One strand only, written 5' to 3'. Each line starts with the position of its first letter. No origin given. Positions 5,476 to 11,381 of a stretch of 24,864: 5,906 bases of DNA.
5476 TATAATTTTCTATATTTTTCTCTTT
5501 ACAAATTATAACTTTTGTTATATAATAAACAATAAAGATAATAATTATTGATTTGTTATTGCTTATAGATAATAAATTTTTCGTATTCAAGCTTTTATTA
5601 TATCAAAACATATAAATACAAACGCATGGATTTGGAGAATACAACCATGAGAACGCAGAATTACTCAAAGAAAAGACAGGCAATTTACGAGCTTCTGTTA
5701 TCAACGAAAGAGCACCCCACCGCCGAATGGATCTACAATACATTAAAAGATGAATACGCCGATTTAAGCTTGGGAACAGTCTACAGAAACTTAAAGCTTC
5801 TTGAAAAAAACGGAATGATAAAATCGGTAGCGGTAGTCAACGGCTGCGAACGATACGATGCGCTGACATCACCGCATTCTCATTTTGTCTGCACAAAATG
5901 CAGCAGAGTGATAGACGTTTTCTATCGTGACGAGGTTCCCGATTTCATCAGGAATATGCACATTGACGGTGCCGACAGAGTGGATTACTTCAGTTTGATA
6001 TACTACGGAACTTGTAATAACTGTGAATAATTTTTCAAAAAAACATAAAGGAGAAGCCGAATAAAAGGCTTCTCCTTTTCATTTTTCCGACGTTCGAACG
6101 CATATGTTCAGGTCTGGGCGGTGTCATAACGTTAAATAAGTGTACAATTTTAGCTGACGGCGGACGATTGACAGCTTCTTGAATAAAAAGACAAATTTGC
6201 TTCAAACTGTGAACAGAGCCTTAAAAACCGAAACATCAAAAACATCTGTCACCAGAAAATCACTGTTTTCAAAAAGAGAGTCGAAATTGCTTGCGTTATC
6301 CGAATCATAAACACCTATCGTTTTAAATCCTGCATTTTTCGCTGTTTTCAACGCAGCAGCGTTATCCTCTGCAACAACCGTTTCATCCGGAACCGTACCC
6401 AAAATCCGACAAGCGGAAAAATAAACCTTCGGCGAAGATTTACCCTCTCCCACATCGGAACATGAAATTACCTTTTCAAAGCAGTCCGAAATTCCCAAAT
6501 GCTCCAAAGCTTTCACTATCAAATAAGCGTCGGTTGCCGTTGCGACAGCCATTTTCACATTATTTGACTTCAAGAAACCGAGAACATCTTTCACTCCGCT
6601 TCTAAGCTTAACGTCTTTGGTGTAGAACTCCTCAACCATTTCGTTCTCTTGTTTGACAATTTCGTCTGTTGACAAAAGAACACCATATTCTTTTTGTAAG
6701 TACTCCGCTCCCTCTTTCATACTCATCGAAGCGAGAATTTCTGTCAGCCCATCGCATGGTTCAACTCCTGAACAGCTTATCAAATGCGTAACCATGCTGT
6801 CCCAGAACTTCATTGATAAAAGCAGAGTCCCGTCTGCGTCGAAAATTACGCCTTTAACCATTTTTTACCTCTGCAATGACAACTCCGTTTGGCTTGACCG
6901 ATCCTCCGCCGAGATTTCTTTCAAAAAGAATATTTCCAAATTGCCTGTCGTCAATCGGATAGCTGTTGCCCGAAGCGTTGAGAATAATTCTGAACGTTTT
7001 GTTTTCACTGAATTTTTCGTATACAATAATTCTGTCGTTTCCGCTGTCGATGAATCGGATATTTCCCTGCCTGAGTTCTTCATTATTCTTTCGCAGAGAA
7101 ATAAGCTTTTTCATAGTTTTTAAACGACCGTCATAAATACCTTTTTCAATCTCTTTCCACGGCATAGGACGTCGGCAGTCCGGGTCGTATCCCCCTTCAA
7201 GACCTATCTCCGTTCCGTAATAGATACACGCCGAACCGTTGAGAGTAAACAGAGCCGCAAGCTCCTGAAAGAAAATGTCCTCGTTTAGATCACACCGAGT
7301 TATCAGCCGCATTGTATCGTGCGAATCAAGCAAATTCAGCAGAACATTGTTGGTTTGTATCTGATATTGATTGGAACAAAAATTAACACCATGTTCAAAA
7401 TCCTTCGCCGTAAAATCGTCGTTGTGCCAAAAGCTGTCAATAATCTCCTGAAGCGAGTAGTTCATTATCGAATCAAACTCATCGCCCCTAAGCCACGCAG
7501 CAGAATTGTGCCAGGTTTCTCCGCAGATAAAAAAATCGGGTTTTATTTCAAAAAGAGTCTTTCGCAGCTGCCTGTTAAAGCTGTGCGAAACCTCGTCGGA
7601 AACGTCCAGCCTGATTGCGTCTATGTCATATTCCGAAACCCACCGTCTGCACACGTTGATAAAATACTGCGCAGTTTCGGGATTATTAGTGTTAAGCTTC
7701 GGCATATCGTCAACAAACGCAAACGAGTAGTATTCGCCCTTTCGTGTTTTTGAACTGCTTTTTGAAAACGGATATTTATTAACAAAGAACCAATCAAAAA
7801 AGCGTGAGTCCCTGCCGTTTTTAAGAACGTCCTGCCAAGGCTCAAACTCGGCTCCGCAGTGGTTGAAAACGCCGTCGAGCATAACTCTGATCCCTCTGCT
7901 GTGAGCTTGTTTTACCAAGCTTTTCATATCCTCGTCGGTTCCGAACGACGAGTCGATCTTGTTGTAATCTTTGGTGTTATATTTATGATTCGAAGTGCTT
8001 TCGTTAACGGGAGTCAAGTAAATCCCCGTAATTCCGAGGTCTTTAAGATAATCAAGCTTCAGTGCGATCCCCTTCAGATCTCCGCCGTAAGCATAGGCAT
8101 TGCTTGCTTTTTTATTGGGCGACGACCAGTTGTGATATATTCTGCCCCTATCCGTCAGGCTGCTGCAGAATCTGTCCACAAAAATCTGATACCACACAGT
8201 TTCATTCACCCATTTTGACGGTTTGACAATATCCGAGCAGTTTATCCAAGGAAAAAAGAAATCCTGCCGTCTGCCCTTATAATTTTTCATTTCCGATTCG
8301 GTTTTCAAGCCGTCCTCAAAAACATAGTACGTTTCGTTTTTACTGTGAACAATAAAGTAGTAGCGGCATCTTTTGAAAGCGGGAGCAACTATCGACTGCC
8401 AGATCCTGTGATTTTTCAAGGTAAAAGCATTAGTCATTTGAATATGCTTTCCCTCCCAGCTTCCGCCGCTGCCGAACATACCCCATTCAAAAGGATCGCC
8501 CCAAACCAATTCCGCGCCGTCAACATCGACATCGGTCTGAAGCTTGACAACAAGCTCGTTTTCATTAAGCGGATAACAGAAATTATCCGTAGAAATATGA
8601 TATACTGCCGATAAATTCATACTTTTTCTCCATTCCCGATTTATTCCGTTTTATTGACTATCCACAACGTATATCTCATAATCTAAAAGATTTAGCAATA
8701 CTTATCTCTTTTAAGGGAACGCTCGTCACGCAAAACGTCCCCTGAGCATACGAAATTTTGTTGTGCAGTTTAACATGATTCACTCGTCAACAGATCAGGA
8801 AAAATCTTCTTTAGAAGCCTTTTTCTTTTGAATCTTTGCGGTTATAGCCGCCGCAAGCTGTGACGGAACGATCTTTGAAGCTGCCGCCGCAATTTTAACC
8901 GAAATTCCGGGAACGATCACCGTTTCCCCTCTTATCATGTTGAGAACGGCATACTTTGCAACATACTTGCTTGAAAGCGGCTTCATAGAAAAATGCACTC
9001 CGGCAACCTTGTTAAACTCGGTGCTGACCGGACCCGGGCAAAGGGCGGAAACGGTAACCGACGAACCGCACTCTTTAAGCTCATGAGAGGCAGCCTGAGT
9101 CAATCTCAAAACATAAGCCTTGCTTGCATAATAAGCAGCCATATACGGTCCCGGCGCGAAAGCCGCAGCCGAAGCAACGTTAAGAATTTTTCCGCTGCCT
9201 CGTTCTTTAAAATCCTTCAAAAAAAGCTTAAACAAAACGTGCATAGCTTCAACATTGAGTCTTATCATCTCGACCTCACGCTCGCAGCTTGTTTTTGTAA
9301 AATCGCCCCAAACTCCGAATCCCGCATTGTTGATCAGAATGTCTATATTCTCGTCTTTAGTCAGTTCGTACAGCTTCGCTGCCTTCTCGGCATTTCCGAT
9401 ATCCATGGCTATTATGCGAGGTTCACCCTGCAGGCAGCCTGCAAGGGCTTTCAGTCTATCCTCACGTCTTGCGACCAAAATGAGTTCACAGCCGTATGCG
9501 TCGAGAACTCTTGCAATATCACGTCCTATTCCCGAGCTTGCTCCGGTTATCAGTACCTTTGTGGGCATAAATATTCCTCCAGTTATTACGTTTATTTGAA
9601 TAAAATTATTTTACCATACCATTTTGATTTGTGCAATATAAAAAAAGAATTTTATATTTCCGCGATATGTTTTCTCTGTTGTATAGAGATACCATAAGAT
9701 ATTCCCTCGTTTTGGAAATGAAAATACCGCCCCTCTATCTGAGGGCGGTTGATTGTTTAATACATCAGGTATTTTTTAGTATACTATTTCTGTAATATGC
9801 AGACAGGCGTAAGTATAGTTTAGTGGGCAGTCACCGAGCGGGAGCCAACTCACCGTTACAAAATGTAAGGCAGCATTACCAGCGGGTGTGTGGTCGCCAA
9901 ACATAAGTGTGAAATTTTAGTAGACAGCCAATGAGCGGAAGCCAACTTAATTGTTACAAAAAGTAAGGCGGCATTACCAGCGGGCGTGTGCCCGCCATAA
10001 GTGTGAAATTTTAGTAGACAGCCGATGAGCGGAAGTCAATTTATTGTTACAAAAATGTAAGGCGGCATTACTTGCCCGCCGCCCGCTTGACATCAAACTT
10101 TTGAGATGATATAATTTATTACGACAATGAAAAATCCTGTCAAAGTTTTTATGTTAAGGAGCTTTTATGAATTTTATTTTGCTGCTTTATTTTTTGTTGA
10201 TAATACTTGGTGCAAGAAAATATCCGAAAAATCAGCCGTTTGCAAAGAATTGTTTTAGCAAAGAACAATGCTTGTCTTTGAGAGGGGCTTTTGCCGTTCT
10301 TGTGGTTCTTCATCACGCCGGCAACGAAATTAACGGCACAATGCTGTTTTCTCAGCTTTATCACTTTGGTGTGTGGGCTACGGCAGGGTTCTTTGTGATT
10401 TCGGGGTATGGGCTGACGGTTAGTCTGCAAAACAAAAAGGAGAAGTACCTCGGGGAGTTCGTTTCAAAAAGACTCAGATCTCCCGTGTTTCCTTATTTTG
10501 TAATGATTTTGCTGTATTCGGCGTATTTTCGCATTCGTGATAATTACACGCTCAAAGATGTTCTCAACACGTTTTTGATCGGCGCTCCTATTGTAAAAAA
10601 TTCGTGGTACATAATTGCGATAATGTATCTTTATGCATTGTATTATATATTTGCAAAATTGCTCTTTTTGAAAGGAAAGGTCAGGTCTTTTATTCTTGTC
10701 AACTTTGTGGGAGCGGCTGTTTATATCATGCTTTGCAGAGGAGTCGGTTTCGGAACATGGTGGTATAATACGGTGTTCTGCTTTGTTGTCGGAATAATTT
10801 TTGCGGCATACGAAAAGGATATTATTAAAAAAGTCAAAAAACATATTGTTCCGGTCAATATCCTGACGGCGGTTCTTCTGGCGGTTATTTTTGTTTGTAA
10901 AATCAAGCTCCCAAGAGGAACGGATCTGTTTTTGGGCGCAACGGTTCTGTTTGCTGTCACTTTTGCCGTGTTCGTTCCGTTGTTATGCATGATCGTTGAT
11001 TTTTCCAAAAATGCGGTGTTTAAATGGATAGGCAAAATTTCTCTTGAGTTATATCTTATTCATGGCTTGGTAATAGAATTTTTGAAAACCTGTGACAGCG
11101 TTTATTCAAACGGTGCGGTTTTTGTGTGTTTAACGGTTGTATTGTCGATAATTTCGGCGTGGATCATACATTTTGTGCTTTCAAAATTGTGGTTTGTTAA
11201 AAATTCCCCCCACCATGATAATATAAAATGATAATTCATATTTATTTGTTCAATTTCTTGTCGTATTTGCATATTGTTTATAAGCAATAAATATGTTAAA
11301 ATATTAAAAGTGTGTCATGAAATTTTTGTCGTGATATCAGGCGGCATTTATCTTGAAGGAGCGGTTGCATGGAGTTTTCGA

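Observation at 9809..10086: Unidentified 3 x 94-nt structured tandem array butted against a perfect promoter of a surface-polysaccharide gene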

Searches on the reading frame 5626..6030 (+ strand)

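Call 20: search_protein_families(library=pfam, proteins=[window:5626-6030:+])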
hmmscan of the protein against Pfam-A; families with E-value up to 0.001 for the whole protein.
window:5626-6030:+ (134 aa): 3 families
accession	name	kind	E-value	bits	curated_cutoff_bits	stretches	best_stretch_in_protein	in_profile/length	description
PF01475.25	FUR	-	2.1e-24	86.4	23.1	1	13-100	6-95/121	Ferric uptake regulator family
PF12840.13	HTH_20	-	0.0001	22.6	27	1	15-68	4-51/51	Helix-turn-helix domain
PF03551.20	PadR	-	0.00065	20.1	27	0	32-69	11-51/75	Transcriptional regulator PadR-like family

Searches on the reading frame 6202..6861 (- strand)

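Call 20: search_protein_families(library=pfam, proteins=[window:6202-6861:-])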
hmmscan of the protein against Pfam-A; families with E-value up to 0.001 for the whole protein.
window:6202-6861:- (219 aa): 3 families
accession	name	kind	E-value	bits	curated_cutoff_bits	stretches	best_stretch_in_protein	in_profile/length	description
PF13419.12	HAD_2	-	3.2e-24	86.4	23.8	1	5-184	1-178/178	Haloacid dehalogenase-like hydrolase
PF00702.32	Hydrolase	-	4e-22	80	26.4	1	2-178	1-191/191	haloacid dehalogenase-like hydrolase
PF12710.13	HAD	-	3.3e-06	28.1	27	1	5-139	1-134/189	haloacid dehalogenase-like hydrolase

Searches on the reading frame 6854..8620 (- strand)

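Call 20: search_protein_families(library=pfam, proteins=[window:6854-8620:-])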
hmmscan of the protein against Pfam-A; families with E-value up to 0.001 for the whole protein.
window:6854-8620:- (588 aa): 2 families
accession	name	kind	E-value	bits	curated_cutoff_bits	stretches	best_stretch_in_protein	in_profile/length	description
PF00128.31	Alpha-amylase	-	7.4e-68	230.2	22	1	145-496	1-398/446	Alpha amylase, catalytic domain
PF02903.20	Alpha-amylase_N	-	3.6e-21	76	23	1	1-115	1-111/120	Alpha amylase, N-terminal ig-like domain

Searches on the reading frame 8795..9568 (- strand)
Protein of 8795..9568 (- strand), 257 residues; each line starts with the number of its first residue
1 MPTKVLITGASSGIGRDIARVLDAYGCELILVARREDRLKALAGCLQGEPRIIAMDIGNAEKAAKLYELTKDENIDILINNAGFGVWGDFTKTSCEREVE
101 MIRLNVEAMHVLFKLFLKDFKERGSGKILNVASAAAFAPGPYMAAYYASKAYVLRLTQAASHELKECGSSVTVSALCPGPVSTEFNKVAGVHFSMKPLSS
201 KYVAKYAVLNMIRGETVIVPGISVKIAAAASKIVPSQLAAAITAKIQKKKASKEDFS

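Call 20: search_protein_families(library=pfam, proteins=[window:8795-9568:-])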
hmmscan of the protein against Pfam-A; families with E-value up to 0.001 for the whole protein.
window:8795-9568:- (257 aa): 4 families
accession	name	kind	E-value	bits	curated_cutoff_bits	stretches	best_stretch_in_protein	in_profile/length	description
PF00106.31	adh_short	-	3.6e-41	141.2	26.6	1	5-187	3-188/195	short chain dehydrogenase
PF13561.12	adh_short_C2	-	2.8e-26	93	27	1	9-188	1-183/236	Enoyl-(Acyl carrier protein) reductase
PF01370.27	Epimerase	-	1.4e-07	31.6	20.9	1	5-162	1-158/240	NAD dependent epimerase/dehydratase family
PF08659.16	KR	-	3.8e-06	27.4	22.6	1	5-158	3-161/180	KR domain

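Call 21: find_encoding_contigs(protein=window:8795-9568:-, flank=3000, max_places=10)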
Protein window:8795-9568:- (257 aa): 6 contigs read that carry it; 6 places shown.
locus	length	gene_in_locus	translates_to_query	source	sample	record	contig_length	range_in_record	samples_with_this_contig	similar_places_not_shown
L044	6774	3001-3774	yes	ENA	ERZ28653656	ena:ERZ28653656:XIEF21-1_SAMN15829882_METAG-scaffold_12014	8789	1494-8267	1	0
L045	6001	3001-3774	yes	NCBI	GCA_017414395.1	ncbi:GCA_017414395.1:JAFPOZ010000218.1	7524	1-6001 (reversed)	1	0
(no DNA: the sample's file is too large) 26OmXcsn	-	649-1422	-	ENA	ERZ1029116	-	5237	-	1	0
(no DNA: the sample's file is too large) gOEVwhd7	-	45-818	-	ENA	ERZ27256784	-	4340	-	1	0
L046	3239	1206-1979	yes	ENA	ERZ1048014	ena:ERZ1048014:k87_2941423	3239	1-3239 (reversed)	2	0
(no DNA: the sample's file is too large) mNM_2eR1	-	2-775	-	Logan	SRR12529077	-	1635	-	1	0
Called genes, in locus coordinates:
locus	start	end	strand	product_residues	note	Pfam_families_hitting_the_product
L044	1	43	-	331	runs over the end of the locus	PF17101:Stealth_CR1 (weak), PF11380:Stealth_CR2, PF17103:Stealth_CR4 (weak)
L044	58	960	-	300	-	-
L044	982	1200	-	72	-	-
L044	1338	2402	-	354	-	PF01757:Acyl_transf_3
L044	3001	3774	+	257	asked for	PF00106:adh_short, PF01370:Epimerase, PF08659:KR (weak), PF13561:adh_short_C2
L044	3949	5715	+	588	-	PF02903:Alpha-amylase_N, PF00128:Alpha-amylase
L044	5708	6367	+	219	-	PF00702:Hydrolase, PF12710:HAD (weak), PF13419:HAD_2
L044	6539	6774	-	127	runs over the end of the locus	PF01475:FUR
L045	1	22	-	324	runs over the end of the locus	PF11380:Stealth_CR2, PF17103:Stealth_CR4 (weak)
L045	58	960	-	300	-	-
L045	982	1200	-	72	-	-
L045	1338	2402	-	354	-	PF01757:Acyl_transf_3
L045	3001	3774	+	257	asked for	PF00106:adh_short, PF01370:Epimerase, PF08659:KR (weak), PF13561:adh_short_C2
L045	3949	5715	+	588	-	PF02903:Alpha-amylase_N, PF00128:Alpha-amylase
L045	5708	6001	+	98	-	?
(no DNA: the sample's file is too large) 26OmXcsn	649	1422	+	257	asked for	PF00106:adh_short, PF01370:Epimerase, PF08659:KR (weak), PF13561:adh_short_C2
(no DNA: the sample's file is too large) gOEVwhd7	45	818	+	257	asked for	PF00106:adh_short, PF01370:Epimerase, PF08659:KR (weak), PF13561:adh_short_C2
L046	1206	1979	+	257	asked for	PF00106:adh_short, PF01370:Epimerase, PF08659:KR (weak), PF13561:adh_short_C2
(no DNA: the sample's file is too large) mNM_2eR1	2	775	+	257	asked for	PF00106:adh_short, PF01370:Epimerase, PF08659:KR (weak), PF13561:adh_short_C2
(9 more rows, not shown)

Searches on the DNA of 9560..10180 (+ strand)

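Call 5: search_rna_families(source=window, start=9560, end=10180, threshold=evalue, max_evalue=10, show_alignments=3)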
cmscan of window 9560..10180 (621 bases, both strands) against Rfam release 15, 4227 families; matches with E-value up to 10: 7.
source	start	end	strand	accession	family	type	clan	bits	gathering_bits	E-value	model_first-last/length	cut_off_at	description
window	10054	10094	-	RF03266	mir-2943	Gene; miRNA;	-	19.1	76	0.76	1-71/71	no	mir-2943 microRNA precursor family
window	9631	9663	-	RF04249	mir-310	Gene; miRNA;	CL00137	17.8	48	0.82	21-54/74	no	mir-310 microRNA precursor family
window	9573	9603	+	RF03008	malK-II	Cis-reg;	-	16.9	52.9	4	1-50/50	no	malK-II RNA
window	9748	9807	+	RF00751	mir-12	Gene; miRNA;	-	15.5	55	4.3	1-74/74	no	mir-12 microRNA precursor family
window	10099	10143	+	RF01197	snR39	Gene; snRNA; snoRNA; CD-box;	CL00054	15.5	40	8.5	1-95/95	no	Small nucleolar RNA snR39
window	9992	10038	-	RF02888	BtsR1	Gene; sRNA;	-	15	66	3.5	1-51/51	no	Bacillus sRNA 1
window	9666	9747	-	RF00114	S15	Cis-reg; leader;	CL00121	11.7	39.5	5.3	7-89/117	no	Ribosomal S15 leader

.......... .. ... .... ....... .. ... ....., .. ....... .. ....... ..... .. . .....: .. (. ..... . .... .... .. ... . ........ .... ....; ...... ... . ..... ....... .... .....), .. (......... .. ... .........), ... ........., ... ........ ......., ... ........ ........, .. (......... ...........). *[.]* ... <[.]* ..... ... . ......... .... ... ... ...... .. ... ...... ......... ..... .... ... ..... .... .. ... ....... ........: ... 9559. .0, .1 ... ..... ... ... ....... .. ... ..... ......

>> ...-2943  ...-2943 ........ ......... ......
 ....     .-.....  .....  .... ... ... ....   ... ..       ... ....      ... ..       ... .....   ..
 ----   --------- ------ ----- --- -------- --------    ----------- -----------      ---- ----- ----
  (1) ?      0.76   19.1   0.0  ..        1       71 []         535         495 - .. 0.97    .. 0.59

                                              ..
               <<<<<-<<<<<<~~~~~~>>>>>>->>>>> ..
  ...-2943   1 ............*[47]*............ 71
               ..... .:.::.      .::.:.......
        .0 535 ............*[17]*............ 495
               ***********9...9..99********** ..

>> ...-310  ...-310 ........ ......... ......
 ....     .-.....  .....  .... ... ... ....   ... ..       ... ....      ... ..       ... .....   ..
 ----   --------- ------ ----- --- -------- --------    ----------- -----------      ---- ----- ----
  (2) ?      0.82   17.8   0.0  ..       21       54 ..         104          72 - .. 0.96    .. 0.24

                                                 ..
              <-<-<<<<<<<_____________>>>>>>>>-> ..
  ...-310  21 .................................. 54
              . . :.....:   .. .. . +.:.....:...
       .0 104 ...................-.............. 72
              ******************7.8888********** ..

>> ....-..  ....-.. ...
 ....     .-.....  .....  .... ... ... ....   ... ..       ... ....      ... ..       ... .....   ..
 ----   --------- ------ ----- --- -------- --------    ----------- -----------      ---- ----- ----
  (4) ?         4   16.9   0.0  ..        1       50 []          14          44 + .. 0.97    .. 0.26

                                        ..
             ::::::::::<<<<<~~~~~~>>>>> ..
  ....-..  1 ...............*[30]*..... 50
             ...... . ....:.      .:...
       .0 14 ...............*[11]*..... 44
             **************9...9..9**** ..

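Call 89: search_dna_similar(query=window:9809-10086:+, collection=phages, mode=distant, max_evalue=0.01, max_rows=5)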
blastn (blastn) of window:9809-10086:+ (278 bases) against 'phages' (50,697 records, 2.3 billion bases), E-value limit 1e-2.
No match.

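Call 90: search_dna_similar(query=window:9809-10086:+, collection=plasmids, mode=distant, max_evalue=0.01, max_rows=5)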
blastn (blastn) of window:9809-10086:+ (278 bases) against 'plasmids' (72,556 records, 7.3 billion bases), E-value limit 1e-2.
No match.

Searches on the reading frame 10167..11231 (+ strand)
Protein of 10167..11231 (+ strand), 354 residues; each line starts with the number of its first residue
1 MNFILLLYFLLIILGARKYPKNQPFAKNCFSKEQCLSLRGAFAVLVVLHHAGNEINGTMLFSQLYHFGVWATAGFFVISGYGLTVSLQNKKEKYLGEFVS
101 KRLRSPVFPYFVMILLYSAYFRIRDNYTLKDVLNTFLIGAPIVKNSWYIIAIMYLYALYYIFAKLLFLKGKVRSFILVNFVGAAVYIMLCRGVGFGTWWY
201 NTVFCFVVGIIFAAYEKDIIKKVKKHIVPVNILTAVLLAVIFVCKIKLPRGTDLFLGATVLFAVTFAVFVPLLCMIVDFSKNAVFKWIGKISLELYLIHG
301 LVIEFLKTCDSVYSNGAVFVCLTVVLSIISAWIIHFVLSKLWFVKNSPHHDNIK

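Call 20: search_protein_families(library=pfam, proteins=[window:10167-11231:+])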
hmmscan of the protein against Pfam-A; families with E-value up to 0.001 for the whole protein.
window:10167-11231:+ (354 aa): 1 family
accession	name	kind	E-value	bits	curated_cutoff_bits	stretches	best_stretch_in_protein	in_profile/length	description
PF01757.29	Acyl_transf_3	-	3.8e-26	92.4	31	1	38-335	7-325/326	Acyltransferase domain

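Call 22: find_encoding_contigs(protein=window:10167-11231:+, flank=3000, max_places=10)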
Protein window:10167-11231:+ (354 aa): no gene with exactly this product is on record in the collection.
